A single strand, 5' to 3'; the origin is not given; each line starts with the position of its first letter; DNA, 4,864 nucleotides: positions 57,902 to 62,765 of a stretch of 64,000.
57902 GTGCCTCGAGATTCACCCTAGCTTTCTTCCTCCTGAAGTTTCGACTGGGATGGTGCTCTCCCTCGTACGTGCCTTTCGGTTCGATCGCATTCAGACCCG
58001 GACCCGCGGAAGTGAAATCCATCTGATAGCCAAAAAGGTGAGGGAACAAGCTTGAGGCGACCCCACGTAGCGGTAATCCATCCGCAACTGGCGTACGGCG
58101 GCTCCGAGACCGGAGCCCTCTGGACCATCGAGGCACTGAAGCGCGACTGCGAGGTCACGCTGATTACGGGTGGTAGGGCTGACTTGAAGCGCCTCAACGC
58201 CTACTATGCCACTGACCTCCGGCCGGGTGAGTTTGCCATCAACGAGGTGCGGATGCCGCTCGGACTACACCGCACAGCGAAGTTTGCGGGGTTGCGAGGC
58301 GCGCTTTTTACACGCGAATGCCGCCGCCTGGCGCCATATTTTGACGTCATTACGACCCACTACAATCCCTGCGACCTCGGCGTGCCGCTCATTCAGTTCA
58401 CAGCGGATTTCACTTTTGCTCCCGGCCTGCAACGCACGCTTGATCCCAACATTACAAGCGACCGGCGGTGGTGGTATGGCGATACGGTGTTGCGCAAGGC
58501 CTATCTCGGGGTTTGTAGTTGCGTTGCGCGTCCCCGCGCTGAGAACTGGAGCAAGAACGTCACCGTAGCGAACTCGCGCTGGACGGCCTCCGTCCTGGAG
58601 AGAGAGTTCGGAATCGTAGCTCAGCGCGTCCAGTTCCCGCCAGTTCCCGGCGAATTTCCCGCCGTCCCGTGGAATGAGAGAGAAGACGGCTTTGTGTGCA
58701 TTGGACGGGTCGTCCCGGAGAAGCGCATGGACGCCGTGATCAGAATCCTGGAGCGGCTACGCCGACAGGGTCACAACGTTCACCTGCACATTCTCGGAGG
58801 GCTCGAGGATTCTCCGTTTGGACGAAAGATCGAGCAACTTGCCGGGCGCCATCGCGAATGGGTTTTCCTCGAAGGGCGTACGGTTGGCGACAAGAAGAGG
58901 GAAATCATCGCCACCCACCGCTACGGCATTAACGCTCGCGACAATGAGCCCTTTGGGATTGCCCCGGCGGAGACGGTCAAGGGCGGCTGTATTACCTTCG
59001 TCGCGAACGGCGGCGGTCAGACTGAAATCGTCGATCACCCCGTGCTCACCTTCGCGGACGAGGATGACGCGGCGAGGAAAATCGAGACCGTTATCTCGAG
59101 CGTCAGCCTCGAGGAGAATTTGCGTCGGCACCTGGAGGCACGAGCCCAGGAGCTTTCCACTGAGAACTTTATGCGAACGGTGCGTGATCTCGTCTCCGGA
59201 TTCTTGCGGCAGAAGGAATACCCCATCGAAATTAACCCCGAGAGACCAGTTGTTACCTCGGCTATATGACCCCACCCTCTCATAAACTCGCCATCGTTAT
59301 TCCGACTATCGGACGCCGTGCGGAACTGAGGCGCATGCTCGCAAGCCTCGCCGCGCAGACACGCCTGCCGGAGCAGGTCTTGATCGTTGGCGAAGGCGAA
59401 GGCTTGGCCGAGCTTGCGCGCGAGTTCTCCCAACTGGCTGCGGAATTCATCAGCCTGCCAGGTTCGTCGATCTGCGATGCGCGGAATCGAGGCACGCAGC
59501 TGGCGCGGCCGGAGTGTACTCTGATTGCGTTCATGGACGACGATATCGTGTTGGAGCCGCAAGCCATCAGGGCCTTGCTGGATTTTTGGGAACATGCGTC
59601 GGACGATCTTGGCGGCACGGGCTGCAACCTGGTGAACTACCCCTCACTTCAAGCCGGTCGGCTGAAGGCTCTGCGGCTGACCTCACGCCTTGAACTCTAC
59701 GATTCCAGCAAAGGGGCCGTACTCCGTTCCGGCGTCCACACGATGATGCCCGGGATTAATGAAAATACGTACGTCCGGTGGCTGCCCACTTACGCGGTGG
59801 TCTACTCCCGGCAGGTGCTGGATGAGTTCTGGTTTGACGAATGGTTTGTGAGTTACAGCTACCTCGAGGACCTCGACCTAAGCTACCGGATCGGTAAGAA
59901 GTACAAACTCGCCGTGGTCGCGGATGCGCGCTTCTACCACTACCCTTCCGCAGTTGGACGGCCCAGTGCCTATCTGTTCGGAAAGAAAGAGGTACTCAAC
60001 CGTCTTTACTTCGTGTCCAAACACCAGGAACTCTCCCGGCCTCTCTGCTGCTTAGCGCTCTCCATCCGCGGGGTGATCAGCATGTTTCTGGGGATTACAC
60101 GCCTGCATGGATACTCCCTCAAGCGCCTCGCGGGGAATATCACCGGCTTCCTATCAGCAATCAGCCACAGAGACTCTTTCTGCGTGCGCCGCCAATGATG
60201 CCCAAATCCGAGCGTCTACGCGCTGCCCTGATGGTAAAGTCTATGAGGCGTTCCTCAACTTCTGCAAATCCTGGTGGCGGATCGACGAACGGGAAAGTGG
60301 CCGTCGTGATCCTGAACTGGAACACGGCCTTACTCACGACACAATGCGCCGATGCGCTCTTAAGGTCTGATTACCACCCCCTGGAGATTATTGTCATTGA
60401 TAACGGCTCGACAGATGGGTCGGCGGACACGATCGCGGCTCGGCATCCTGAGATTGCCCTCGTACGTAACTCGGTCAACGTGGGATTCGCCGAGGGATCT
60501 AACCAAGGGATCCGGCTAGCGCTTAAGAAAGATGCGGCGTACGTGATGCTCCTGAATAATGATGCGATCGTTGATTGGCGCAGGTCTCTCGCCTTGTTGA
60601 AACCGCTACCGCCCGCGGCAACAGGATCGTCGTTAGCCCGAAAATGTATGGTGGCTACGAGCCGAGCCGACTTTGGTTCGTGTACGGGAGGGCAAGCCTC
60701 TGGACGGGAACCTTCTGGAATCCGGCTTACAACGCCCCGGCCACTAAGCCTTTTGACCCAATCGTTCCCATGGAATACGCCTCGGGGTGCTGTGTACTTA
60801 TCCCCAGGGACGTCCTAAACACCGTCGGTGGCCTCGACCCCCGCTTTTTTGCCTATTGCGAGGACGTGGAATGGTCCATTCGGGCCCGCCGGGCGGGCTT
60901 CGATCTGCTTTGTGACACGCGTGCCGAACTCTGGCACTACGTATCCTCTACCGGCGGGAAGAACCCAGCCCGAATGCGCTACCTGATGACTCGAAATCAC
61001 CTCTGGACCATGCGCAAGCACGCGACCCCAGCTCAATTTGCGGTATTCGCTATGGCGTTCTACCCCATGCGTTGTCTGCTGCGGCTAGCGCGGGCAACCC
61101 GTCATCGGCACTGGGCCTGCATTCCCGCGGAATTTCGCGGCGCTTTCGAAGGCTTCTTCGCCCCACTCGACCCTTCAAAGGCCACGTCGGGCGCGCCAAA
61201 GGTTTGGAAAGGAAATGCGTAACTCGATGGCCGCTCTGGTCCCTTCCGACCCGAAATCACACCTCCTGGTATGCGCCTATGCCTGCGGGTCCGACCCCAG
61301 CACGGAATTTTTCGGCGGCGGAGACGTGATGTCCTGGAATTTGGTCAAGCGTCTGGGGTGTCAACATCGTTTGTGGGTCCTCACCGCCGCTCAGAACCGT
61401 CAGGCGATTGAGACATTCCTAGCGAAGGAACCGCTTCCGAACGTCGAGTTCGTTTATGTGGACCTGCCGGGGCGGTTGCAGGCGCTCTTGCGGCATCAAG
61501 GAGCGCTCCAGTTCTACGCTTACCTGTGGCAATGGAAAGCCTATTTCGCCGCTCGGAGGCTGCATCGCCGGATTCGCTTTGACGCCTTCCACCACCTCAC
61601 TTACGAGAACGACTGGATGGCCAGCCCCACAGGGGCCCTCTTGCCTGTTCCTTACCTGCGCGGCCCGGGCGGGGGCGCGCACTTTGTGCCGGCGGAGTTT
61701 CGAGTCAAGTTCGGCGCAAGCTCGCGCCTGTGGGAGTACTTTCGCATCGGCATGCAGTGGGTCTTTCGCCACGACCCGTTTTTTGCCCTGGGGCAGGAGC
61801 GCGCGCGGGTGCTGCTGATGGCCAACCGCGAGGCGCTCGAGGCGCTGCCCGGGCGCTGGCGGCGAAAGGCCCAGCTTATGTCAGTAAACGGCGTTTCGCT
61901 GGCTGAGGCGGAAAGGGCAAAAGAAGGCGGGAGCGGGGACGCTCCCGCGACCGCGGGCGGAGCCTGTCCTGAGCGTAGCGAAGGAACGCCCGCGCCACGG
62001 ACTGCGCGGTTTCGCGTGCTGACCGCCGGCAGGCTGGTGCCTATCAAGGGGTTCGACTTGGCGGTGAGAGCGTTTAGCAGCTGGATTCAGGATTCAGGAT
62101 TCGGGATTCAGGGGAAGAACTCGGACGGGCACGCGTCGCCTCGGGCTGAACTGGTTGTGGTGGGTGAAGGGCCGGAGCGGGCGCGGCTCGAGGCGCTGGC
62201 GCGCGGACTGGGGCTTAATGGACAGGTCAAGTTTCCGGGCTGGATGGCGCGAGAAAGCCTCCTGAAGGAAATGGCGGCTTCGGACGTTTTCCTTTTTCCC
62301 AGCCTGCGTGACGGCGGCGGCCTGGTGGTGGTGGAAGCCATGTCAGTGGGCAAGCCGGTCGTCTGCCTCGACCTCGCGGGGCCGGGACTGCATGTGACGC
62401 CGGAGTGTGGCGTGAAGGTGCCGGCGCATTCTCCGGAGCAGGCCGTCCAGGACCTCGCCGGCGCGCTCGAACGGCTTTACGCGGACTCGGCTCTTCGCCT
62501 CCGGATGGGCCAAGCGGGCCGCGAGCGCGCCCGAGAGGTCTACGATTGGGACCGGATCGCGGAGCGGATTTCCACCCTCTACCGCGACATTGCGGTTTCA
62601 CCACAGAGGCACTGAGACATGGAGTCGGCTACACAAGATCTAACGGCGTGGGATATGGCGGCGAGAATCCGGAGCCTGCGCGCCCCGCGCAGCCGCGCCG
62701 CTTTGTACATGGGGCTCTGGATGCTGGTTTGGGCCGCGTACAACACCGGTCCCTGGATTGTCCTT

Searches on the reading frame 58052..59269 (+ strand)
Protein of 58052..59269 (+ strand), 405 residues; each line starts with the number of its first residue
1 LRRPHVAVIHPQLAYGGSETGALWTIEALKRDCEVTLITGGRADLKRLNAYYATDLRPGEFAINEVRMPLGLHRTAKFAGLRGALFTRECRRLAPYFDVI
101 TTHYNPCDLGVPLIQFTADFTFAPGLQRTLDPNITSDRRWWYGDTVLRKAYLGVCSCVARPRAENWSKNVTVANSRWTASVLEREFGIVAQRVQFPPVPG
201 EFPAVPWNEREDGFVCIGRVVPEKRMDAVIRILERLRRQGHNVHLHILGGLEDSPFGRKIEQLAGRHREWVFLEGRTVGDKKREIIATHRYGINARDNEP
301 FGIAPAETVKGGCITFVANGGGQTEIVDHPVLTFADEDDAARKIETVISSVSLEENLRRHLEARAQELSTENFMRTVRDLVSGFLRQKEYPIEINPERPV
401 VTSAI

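Call 45: search_protein_families(library=pfam, proteins=[window:58052-59269:+], max_evalue=0.0001)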
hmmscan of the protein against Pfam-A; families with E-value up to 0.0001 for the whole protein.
window:58052-59269:+ (405 aa): 3 families
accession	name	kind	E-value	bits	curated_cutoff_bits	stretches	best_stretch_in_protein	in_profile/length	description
PF00534.26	Glycos_transf_1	-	5.1e-13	49.4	26.4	1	204-364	8-168/172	Glycosyl transferases group 1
PF13692.12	Glyco_trans_1_4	-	2.5e-09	38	27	1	214-348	4-140/142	Glycosyl transferases group 1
PF13439.12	Glyco_transf_4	-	1.8e-05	25.2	28.5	0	15-193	1-159/170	Glycosyltransferase Family 4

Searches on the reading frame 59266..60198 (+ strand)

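Call 45: search_protein_families(library=pfam, proteins=[window:59266-60198:+], max_evalue=0.0001)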
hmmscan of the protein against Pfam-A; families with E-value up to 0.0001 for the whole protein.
window:59266-60198:+ (310 aa): 2 families
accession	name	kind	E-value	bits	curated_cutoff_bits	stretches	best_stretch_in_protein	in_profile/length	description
PF00535.33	Glycos_transf_2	-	6.9e-13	49.3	23.3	1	10-114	2-109/168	Glycosyl transferase family 2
PF13641.12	Glyco_tranf_2_3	-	2e-07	31.7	27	1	7-226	2-212/230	Glycosyltransferase like family 2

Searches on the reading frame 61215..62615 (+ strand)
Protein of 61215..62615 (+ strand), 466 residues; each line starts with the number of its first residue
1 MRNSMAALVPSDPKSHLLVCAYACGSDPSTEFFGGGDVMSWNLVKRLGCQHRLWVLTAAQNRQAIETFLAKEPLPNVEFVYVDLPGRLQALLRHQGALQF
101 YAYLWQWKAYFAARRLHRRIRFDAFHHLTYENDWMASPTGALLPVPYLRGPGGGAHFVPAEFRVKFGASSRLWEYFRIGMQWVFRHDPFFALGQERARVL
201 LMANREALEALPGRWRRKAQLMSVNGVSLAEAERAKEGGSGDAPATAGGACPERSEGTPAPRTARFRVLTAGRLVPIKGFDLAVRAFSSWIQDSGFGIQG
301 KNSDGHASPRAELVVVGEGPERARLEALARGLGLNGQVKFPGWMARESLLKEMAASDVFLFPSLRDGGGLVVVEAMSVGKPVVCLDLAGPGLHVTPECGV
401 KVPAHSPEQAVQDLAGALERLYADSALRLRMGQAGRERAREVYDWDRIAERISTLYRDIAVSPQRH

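Call 45: search_protein_families(library=pfam, proteins=[window:61215-62615:+], max_evalue=0.0001)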
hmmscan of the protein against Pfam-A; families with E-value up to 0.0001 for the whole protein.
window:61215-62615:+ (466 aa): 4 families
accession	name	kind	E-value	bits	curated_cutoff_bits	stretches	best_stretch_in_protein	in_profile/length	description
PF00534.26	Glycos_transf_1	-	1.9e-28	99.6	26.4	1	265-438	15-172/172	Glycosyl transferases group 1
PF13692.12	Glyco_trans_1_4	-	1.9e-24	87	27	1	266-423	2-141/142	Glycosyl transferases group 1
PF20706.3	GT4-conflict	-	3.8e-14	52.9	26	1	258-451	190-384/385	Family 4 Glycosyltransferase in conflict systems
PF13524.12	Glyco_trans_1_2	-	1.2e-06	29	25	1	313-452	17-142/144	Glycosyl transferase-like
